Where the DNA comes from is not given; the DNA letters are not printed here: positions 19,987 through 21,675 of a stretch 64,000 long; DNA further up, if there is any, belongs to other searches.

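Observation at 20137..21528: Signal-peptide-bearing DUF1343 / NamZ-like (bacterial exo-beta-N-acetylmuramidase family) gene embedded among eukaryotic genes: candidate horizontal acquisition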

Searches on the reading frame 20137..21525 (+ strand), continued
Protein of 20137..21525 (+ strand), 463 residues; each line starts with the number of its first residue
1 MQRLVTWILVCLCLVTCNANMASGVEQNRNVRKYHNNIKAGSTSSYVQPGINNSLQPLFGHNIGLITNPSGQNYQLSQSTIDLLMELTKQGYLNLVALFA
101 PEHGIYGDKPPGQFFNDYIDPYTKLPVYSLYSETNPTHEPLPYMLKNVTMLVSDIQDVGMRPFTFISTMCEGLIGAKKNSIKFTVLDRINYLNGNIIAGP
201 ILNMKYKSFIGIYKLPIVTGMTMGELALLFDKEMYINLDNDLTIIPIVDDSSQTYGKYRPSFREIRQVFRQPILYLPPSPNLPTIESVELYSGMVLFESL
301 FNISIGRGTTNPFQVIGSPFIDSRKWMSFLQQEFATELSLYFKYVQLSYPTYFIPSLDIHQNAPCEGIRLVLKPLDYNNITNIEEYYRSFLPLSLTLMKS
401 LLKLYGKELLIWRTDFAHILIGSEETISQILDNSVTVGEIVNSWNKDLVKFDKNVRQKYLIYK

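Call 65: search_protein_families(library=pfam, proteins=[P0286], max_evalue=0.01)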
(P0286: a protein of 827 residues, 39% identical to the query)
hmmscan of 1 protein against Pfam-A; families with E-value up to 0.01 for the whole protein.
P0286 (827 aa): 2 families
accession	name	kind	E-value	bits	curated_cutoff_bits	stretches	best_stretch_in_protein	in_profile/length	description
PF07075.17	NamZ_N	-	6.8e-173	571.3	26.9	2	461-661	1-202/203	Exo-beta-N-acetylmuramidase NamZ, N-terminal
PF20732.2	NamZ_C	-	6.1e-91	303.5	25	2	266-427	1-152/152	Exo-beta-N-acetylmuramidase NamZ, C-terminal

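Call 72: find_encoding_contigs(protein=window:20137-21525:+, flank=3000, max_places=6)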
Protein window:20137-21525:+ (463 aa): no gene with exactly this product is on record in the collection.

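Call 73: find_encoding_contigs(protein=P0121, flank=5000, max_places=3)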
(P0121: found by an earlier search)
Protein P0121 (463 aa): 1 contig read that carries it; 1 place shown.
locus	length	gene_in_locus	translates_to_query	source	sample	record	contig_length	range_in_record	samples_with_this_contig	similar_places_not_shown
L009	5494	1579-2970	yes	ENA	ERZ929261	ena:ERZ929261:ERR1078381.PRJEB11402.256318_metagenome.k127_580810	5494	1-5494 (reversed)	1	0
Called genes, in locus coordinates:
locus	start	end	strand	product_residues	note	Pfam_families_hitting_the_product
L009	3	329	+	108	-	?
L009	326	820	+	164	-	PF05050:Methyltransf_21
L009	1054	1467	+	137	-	-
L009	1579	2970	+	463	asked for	PF07075:NamZ_N, PF20732:NamZ_C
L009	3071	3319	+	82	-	-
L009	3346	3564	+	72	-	PF14580:LRR_9, PF12799:LRR_4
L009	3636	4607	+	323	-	-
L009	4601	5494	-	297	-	?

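Call 78: find_related_loci(query=A3, collection=viral_contigs, flank=5000)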
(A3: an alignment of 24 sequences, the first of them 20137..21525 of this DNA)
Query A3 (463 aa) in viral_contigs; peptide patterns used: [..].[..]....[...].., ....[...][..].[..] (x = any residue, [..] = any of these).
41 stretches matched a pattern; 2 encode a relative of the query (tblastn E <= 1e-3); 2 distinct loci.
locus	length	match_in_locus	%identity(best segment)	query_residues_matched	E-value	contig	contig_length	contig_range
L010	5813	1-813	33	68-370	9e-40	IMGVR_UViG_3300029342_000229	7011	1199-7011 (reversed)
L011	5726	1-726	36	66-319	1e-35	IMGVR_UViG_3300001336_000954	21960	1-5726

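Call 79: find_related_loci(query=A3, collection=genome_contigs, flank=1000)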
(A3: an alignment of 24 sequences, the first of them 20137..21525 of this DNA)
Query A3 (463 aa) in genome_contigs; peptide patterns used: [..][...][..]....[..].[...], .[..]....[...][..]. (x = any residue, [..] = any of these).
600 stretches matched a pattern (row limit reached: there are more); 587 encode a relative of the query (tblastn E <= 1e-3); the best 80 are kept; 80 distinct loci.
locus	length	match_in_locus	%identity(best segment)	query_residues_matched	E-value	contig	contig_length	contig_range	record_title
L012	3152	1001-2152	33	40-462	4e-62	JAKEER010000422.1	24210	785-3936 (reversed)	MAG: Acidobacteria bacterium isolate PMV_1.51 PMV_1.51.k101_590440, whole genome shotgun sequence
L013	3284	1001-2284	33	8-462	6e-62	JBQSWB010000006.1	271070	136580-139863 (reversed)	Brachybacterium sp. AOP43-C2-M15 AOP43-C2-M15_6, whole genome shotgun sequence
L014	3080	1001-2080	37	62-462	1e-61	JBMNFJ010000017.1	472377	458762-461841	MAG: Caldicoprobacterales bacterium isolate SBF912LR0HQ0095 contig_9669, whole genome shotgun sequence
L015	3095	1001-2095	34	60-463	3e-61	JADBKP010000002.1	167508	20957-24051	MAG: Limnochordales bacterium isolate Bu89 bin.89_contig2, whole genome shotgun sequence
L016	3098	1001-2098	36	60-463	7e-61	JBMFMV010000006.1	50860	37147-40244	MAG: bacterium isolate KM4337-30 NODE_6_length_50860_cov_3.836855, whole genome shotgun sequence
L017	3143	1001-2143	33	47-463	2e-60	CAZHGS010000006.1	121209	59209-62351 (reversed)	MAG TPA_asm: uncultured Gemmatimonadaceae bacterium isolate SRP109090_co1_260 genome assembly, contig: NODE_121_length_1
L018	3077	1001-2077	35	58-463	3e-60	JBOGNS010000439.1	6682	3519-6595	MAG: Candidatus Acidiferrales bacterium isolate M3-S_metawrap_bin.115 k127_4080152, whole genome shotgun sequence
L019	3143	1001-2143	32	52-463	3e-60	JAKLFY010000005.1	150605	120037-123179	MAG: Verrucomicrobia bacterium isolate RA.bin27 RA.bin27_5, whole genome shotgun sequence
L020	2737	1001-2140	34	51-463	3e-60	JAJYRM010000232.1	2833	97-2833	MAG: Bacteroidetes bacterium isolate DX1.bin11 NODE_56536_length_2833_cov_4.936807, whole genome shotgun sequence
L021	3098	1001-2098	33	51-462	2e-59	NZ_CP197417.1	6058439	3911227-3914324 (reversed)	Aeoliella sp. SH292 chromosome, complete genome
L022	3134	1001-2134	36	42-462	3e-59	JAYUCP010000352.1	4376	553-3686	MAG: Acidobacteriota bacterium isolate GFS_6987 GFS_6987_351, whole genome shotgun sequence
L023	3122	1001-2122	33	51-460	6e-59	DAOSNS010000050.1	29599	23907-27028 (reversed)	MAG TPA_asm: Anaerolineae bacterium isolate AMR_MDS_2365 NODE_1575_length_29599_cov_88.591186, whole genome shotgun sequ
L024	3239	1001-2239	32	26-462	5e-59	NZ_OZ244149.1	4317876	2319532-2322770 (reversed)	MAG: Candidatus Palauibacter sp. isolate 0d4ab03e-7888-48a4-aad6-e62ffb5e22cc chromosome 1, complete sequence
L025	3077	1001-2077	35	58-462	4e-59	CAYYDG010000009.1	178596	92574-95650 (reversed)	MAG TPA_asm: uncultured Heliomicrobium sp. isolate binchicken_co276_100 genome assembly, contig: NODE_84_length_178596_c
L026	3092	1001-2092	34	51-463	3e-59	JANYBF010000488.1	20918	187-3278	MAG: Verrucomicrobia bacterium isolate GL140_5_metabat_486 GL140_5_k141_933973, whole genome shotgun sequence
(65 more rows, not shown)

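Call 81: find_encoding_contigs(protein=P0129, flank=5000, max_places=2)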
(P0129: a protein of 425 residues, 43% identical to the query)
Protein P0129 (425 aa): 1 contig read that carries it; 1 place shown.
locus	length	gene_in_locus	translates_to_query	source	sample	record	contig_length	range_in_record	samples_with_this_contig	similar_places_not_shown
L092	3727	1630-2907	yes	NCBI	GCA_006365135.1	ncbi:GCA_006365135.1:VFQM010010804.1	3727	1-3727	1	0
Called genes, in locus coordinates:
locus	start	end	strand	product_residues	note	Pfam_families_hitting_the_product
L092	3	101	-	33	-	?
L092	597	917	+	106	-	PF01193:RNA_pol_L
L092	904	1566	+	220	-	PF01000:RNA_pol_A_bac, PF01193:RNA_pol_L (weak)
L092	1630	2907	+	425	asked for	PF07075:NamZ_N, PF20732:NamZ_C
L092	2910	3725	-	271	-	?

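Call 82: find_encoding_contigs(protein=P0007, flank=5000, max_places=2)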
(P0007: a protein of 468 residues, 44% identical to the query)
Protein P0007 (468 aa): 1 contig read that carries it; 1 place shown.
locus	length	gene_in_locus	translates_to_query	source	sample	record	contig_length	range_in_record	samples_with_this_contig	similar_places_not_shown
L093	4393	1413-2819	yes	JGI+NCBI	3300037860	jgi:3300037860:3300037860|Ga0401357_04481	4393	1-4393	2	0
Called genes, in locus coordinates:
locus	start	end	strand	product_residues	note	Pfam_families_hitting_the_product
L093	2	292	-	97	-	?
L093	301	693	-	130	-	PF03109:ABC1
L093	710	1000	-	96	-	-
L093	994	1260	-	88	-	-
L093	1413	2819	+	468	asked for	PF07075:NamZ_N, PF20732:NamZ_C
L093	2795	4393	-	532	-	PF13913:zf-C2HC_2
